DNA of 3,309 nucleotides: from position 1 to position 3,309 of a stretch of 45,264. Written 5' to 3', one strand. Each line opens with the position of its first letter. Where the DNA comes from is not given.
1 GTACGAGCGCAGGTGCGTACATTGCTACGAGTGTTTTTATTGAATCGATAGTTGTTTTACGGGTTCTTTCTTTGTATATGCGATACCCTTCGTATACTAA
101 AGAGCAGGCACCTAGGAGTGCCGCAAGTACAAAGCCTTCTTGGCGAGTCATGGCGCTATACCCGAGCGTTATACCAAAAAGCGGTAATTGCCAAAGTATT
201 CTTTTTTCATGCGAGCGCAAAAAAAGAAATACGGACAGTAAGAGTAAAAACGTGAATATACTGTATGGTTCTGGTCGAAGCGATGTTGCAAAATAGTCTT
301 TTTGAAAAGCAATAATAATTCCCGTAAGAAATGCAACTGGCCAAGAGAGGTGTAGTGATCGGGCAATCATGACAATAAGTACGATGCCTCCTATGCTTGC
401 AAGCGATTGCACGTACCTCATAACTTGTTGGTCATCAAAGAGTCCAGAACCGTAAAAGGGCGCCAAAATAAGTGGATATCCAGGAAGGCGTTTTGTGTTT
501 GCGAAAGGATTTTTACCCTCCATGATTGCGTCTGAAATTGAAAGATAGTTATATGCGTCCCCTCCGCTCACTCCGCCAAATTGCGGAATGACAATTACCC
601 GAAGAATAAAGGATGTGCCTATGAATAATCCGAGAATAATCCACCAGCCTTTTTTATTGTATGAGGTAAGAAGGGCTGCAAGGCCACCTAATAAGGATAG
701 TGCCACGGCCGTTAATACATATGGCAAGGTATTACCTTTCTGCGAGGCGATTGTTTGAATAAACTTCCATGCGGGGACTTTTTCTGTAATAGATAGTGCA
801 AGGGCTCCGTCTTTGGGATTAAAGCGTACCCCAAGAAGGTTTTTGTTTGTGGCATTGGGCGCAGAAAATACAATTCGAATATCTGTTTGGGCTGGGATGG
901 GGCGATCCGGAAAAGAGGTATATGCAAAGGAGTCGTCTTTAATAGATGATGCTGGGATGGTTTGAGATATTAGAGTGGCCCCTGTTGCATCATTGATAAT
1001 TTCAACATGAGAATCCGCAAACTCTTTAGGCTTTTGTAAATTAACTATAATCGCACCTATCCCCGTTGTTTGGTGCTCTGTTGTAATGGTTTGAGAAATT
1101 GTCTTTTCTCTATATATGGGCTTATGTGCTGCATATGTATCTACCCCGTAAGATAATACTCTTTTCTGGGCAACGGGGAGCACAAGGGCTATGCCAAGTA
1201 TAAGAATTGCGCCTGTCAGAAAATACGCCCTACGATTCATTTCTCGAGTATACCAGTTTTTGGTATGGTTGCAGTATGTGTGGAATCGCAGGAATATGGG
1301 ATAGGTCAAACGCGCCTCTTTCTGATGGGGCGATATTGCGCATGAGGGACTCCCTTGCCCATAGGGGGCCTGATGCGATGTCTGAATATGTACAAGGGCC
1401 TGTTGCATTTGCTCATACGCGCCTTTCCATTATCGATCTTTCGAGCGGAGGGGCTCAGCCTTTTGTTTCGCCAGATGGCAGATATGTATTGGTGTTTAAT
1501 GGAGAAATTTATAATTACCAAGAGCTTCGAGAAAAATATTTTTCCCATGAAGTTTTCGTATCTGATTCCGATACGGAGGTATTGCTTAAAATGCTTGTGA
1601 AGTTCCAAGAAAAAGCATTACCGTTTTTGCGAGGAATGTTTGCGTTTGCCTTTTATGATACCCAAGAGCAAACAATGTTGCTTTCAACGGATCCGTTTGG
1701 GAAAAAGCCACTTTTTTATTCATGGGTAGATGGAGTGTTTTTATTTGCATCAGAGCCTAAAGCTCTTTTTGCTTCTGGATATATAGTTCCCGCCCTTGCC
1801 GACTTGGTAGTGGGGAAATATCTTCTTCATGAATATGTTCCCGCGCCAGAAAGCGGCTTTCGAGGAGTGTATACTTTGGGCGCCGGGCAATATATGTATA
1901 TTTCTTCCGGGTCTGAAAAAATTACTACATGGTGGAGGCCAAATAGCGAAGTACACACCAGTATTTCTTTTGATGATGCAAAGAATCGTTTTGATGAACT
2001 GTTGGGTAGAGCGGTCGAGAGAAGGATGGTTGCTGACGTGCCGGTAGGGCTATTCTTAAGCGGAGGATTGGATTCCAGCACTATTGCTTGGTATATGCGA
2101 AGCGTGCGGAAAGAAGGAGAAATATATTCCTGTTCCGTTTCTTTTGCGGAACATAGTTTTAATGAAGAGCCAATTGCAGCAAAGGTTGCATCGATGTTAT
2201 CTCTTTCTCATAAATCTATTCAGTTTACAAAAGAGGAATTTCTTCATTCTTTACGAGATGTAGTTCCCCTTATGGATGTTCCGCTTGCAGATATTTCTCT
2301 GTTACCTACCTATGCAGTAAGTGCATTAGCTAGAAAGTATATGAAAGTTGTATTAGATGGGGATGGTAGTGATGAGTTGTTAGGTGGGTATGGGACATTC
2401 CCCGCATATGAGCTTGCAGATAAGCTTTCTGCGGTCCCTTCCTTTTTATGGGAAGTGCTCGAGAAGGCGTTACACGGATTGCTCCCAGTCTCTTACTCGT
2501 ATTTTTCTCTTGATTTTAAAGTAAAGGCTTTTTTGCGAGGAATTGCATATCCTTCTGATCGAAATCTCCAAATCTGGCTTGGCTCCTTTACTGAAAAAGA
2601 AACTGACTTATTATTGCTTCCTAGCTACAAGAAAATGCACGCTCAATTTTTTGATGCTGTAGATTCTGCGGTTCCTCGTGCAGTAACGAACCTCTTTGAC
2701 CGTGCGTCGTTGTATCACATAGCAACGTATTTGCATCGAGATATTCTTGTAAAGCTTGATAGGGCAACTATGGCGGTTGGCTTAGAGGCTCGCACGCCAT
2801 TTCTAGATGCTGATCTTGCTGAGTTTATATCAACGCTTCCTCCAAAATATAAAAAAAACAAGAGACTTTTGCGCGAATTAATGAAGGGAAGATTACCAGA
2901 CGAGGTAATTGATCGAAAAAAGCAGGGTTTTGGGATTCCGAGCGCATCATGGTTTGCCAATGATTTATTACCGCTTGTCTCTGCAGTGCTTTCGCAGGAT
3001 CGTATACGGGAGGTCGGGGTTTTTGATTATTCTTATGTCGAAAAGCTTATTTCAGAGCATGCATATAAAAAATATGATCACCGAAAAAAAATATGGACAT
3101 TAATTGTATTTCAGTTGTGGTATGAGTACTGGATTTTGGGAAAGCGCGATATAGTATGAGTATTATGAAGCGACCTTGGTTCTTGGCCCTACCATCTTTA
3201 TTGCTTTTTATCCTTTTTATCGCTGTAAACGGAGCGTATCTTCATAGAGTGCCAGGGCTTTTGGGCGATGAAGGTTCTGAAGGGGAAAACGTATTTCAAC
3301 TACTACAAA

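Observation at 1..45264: An island built around 13 GT-C membrane glycosyltransferases and their lipid-sugar donor synthases, lacking the classical polysaccharide export toolkit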

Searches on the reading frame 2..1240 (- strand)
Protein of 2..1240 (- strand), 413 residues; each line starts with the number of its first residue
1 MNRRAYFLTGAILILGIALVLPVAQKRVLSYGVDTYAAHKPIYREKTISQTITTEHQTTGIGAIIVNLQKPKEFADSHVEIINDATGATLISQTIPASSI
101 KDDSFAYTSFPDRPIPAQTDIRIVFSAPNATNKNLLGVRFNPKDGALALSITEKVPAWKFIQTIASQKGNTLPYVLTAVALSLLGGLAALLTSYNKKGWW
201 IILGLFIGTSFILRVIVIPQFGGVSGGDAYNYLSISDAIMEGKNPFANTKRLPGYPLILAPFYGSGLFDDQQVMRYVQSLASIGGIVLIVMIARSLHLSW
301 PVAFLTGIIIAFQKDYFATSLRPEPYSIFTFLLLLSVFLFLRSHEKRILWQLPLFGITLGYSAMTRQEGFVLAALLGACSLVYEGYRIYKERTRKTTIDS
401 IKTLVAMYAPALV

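Call 5: search_protein_families(library=pfam, proteins=[window:2-1240:-], max_evalue=0.01)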
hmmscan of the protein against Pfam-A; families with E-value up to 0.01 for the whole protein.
window:2-1240:- (413 aa): 2 families
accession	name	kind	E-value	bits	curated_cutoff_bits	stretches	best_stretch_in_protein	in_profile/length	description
PF13231.12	PMT_2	-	2.4e-08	34.8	26.1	1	270-384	20-132/160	Dolichyl-phosphate-mannose-protein mannosyltransferase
PF02366.24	PMT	-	3.3e-06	27.3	22.7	1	273-377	84-193/245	Dolichyl-phosphate-mannose-protein mannosyltransferase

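Call 16: search_protein_families(library=ncbifam, proteins=[window:2-1240:-], max_evalue=0.01)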
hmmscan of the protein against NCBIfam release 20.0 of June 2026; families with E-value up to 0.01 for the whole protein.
window:2-1240:- (413 aa): 2 families
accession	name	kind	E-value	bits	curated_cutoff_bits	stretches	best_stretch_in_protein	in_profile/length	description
NF047440.1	LA3751_2_3_fam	subfamily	4e-06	25.9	200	1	255-398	85-224/460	LA_3751/LA_3752 family putative glycosyltransferase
NF045596.1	ECF_S_CD3073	equivalog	0.0061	16.2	180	0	160-228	54-123/174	CD3073 family putative ECF transporter S component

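Call 37: find_homologous_proteins(query=window:2-1240:-, max_evalue=1e-10)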
Query window:2-1240:- (413 aa): 9 proteins with E <= 1e-10 among 8000 candidates.
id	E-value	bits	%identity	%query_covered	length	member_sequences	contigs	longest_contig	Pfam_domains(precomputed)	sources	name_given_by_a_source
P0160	3.9e-121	423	53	93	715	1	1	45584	-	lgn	-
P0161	6.6e-111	389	50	84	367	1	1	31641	PF13231.13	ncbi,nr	ncbi:MAG: glycosyltransferase family 39 protein, partial [bacterium]|nr:glycosyltransferase family 3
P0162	8.0e-103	363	43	100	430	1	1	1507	PF13231.13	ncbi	ncbi:MAG: glycosyltransferase family 39 protein, partial [Candidatus Andersenbacteria bacterium]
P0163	3.2e-63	232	51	53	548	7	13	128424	-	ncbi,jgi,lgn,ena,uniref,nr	ncbi:MAG: hypothetical protein A3D99_00010 [Candidatus Andersenbacteria bacterium RIFCSPHIGHO2_12_FU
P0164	1.3e-60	224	49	56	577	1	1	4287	PF13231.13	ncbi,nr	ncbi:MAG TPA: glycosyltransferase family 39 protein, partial [Candidatus Andersenbacteria bacterium]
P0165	8.1e-60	221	54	48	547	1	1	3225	-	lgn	-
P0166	5.0e-59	219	52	52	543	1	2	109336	PF13231.13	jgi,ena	jgi:hypothetical protein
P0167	2.0e-43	167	53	40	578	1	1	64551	-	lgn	-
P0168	6.2e-39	152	48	41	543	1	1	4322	-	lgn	-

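Call 39: find_encoding_contigs(protein=P0163, flank=10000, max_places=2)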
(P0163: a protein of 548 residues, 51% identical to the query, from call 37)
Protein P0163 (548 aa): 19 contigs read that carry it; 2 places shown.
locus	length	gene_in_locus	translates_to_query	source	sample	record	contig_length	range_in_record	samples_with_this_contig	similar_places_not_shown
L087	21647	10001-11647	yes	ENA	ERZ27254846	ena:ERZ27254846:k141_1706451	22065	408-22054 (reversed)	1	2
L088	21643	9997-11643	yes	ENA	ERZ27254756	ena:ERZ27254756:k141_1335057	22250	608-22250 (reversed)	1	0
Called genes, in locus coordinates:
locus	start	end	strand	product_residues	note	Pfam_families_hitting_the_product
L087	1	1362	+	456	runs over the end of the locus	?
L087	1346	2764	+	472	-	-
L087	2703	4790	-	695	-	PF02366:PMT, PF13231:PMT_2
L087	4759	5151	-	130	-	-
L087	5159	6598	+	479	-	PF13231:PMT_2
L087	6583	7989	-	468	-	PF13231:PMT_2 (weak)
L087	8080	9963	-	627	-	PF13522:GATase_6, PF13537:GATase_7, PF00733:Asn_synthase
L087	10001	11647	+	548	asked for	-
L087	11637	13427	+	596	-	-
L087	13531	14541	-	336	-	PF00022:Actin, PF06723:MreB_Mbl, PF11104:PilM_2 (faint), PF00012:HSP70, PF14450:FtsA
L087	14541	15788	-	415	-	PF00275:EPSP_synthase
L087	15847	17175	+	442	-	PF08308:PEGA, PF16755:Beta-prop_NUP159_NUP214 (faint), PF23381:Beta-prop_IFT122_1st (weak), PF25174:Beta-prop_THOC3 (faint), PF26550:Tricorn_2nd (faint), PF04053:B-prop_COPA_B_2nd (faint)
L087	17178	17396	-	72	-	PF02599:CsrA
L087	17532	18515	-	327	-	PF01073:3Beta_HSD, PF01370:Epimerase, PF02719:Polysacc_synt_2, PF04321:RmlD_sub_bind, PF16363:GDP_Man_Dehyd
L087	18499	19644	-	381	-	PF13439:Glyco_transf_4, PF13579:Glyco_trans_4_4, PF20706:GT4-conflict, PF00534:Glycos_transf_1, PF13692:Glyco_trans_1_4, PF13524:Glyco_trans_1_2 (weak)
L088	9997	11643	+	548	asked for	-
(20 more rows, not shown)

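Call 40: find_encoding_contigs(protein=P0160, flank=10000, max_places=1)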
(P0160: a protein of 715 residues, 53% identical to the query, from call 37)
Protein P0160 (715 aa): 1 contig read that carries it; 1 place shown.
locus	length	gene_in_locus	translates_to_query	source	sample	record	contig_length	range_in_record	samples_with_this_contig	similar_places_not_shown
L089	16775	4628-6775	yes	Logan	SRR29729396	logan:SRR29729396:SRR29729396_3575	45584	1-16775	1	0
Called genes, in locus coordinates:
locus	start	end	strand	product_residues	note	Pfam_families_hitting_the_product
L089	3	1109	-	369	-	?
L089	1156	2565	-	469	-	-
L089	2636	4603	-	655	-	PF13522:GATase_6, PF13537:GATase_7, PF00733:Asn_synthase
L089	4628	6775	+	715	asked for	-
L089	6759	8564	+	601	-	PF09586:YfhO (faint)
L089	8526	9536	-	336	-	PF00022:Actin, PF06723:MreB_Mbl, PF11104:PilM_2 (faint), PF00012:HSP70, PF14450:FtsA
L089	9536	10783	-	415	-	PF00275:EPSP_synthase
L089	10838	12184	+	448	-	PF08308:PEGA, PF24817:WD40_WDHD1_1st (faint), PF23381:Beta-prop_IFT122_1st (weak), PF23389:Beta-prop_WDR19_1st (faint), PF23414:Beta-prop_EML_2 (faint), PF25174:Beta-prop_THOC3 (faint), PF26550:Tricorn_2nd (faint), PF12894:ANAPC4_WD40 (faint), +1 more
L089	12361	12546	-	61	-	PF02599:CsrA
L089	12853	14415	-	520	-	-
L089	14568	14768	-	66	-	-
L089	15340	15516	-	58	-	-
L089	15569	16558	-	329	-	PF04321:RmlD_sub_bind, PF01073:3Beta_HSD, PF01370:Epimerase, PF02719:Polysacc_synt_2, PF07993:NAD_binding_4 (weak), PF16363:GDP_Man_Dehyd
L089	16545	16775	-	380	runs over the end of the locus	PF13439:Glyco_transf_4, PF13579:Glyco_trans_4_4, PF20706:GT4-conflict, PF00534:Glycos_transf_1, PF13692:Glyco_trans_1_4, PF13524:Glyco_trans_1_2 (weak)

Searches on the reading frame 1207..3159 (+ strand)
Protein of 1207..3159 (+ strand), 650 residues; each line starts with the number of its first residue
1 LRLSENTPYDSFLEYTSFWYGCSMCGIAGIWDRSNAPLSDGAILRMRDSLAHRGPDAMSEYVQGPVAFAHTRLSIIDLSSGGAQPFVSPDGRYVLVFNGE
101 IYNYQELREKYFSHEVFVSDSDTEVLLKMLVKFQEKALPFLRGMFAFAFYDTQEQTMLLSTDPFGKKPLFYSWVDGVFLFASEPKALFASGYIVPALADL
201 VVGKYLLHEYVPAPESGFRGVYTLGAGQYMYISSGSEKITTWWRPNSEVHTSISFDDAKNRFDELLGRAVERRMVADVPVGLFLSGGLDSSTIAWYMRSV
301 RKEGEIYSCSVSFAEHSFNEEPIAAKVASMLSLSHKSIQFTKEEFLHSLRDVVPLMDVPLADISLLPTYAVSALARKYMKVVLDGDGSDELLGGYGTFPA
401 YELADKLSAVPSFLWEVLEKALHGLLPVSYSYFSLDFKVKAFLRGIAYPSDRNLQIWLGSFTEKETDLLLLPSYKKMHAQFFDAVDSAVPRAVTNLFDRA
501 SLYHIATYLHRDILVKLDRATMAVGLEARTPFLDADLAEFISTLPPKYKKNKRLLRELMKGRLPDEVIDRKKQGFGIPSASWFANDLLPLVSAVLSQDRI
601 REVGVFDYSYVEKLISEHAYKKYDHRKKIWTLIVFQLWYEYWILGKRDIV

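Call 5: search_protein_families(library=pfam, proteins=[window:1207-3159:+], max_evalue=0.01)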
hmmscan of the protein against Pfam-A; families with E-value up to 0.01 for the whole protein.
window:1207-3159:+ (650 aa): 6 families
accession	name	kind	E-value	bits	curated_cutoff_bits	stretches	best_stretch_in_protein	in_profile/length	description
PF00733.27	Asn_synthase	-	4e-86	290.3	21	1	262-640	2-354/354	Asparagine synthase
PF13537.11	GATase_7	-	1.5e-38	132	25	1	70-188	1-122/123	Glutamine amidotransferase domain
PF13522.11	GATase_6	-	2e-37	128.6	27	1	59-183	5-130/130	Glutamine amidotransferase domain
PF24167.1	DUF7411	-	0.0004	20.5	28.7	1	280-387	3-104/194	Family of unknown function (DUF7411)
PF06508.19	QueC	-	0.002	18.1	22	1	283-341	5-61/210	Queuosine biosynthesis protein QueC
PF12481.13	DUF3700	-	0.0048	16.8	27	0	97-173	81-161/228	Aluminium induced protein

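Call 12: find_encoding_contigs(protein=window:1276-3159:+, flank=10000, max_places=4)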
Protein window:1276-3159:+ (627 aa): 1 contig read that carries it; 1 place shown.
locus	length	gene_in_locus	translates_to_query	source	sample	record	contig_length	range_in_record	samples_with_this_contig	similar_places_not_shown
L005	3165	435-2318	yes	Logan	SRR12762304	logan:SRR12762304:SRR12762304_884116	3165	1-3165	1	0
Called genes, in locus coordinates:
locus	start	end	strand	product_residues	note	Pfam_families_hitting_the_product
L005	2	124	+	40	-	?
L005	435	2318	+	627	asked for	PF13522:GATase_6, PF13537:GATase_7, PF00733:Asn_synthase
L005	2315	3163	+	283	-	?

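Call 13: find_related_loci(query=window:1276-3159:+, collection=genome_contigs, flank=10000)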
Query window:1276-3159:+ (627 aa) in genome_contigs; peptide patterns used: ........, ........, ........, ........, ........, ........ (x = any residue, [..] = any of these).
600 stretches matched a pattern (row limit reached: there are more); 600 encode a relative of the query (tblastn E <= 1e-3); the best 80 are kept; 80 distinct loci.
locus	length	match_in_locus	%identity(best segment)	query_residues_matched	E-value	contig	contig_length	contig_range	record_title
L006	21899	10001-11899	38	1-617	1e-130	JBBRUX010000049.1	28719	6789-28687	MAG: Chitinivibrionales bacterium isolate La3_metabat2.045 La3_metabat2.045_K_3787873_L_28719_cov_17.9889, whole genome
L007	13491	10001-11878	39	1-615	6e-122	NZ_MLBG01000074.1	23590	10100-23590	Desulfovibrio sp. DV contig00074, whole genome shotgun sequence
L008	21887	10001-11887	38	1-620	3e-119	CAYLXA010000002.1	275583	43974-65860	MAG TPA_asm: uncultured bacterium isolate SRP329715_co1_385 genome assembly, contig: NODE_13_length_275583_cov_13.499412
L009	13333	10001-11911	37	1-622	5e-116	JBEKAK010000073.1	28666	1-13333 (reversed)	MAG: Terriglobia bacterium isolate SPRUCE 110 SPRUCE_110_73, whole genome shotgun sequence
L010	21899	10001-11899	36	1-619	7e-115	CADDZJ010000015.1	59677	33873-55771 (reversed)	Acidobacteria bacterium isolate 19 genome assembly, contig: NODE_219_length_59677_cov_59.678556, whole genome shotgun se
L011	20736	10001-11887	36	1-617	5e-114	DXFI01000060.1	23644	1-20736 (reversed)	MAG TPA_asm: Candidatus Desulfovibrio intestinigallinarum isolate ChiHecec3B27-2601 ChiHecec3B27__C74031_L23644_SAMN0800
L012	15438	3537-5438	36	1-619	6e-111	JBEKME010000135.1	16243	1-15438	MAG: Terriglobia bacterium isolate SPRUCE 387 SPRUCE_387_135, whole genome shotgun sequence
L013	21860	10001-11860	36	1-617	8e-110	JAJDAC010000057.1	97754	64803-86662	MAG: Candidatus Krumholzibacteriota bacterium isolate OFTM315 OFTM315_56, whole genome shotgun sequence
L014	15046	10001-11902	36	1-619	4e-107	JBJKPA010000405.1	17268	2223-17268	MAG: Gemmatimonadaceae bacterium isolate Bin_109 S1Ck127_3134452_flag_1_multi_12.0000_len_17268, whole genome shotgun se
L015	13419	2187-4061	34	1-620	8e-107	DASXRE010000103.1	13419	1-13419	MAG TPA_asm: Pyrinomonadaceae bacterium isolate SMAG_U4631 k141_1560426, whole genome shotgun sequence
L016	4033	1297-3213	35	1-626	2e-107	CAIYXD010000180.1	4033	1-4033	MAG: uncultured Flavobacteriia bacterium isolate Loclat_bin-05263 genome assembly, contig: bin-05263:180/614, whole geno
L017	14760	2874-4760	35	1-624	4e-105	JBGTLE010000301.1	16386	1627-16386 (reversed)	MAG: Pyrinomonadaceae bacterium isolate JTS-RE33 k141_2355433, whole genome shotgun sequence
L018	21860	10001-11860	36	1-617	2e-104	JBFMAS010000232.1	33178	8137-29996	MAG: Thermodesulfobacteriota bacterium isolate MAG144 MAG144_232, whole genome shotgun sequence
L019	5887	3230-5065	35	1-613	8e-104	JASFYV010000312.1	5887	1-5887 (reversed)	MAG: Candidatus Marithrix sp. isolate MAY_MAG_00008 ALL_000000016784, whole genome shotgun sequence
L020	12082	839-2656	36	1-620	9e-104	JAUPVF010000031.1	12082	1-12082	MAG: Patescibacteria group bacterium isolate erpe_2018_sw_27hr_WHONDRS-SW48-000094_B_bin.11 scaffold_421204, whole genom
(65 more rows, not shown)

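Call 21: search_protein_families(library=ncbifam, proteins=[window:1276-3159:+], max_evalue=0.01)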
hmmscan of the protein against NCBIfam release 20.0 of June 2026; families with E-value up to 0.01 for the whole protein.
window:1276-3159:+ (627 aa): 11 families
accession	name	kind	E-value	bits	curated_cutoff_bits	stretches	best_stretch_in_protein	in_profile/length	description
TIGR01536.1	asn_synth_AEB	equivalog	4.9e-130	435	267.1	1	2-552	1-517/517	asparagine synthase (glutamine-hydrolyzing)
TIGR03108.1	eps_aminotran_1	hypoth_equivalog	2.2e-127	426.4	816.9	1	1-614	1-623/628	XrtA/PEP-CTERM system amidotransferase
TIGR03104.1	trio_amidotrans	equivalog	1.1e-103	347.6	570.1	2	1-387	1-394/589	N-acetylglutaminylglutamine amidotransferase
NF006949.0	PRK09431.1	equivalog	1.6e-83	281.2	499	3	1-167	1-168/554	asparagine synthase B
NF033535.1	lass_lactam_cya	exception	4.7e-55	187.3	525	2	1-370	1-377/668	lasso peptide isopeptide bond-forming cyclase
NF033561.1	macrolact_Ik_Al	subfamily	2.9e-16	59.2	300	1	127-370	86-332/561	albusnodin/ikarugamycin family macrolactam cyclase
TIGR01134.1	purF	equivalog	5.8e-13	49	350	1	37-165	60-200/432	amidophosphoribosyltransferase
NF001484.0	PRK00331.1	subfamily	6.8e-12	44.6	381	1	35-168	59-202/601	isomerizing glutamine--fructose-6-phosphate transaminase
TIGR01135.1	glmS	equivalog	8.1e-11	41.1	418.05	1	39-176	62-209/607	glutamine--fructose-6-phosphate transaminase (isomerizing)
NF011155.0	PRK14561.1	equivalog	6.6e-05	22.7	207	1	258-363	4-102/195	hypothetical protein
TIGR00364.1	TIGR00364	equivalog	0.0058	16.2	150.3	0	260-318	4-60/201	7-cyano-7-deazaguanine synthase QueC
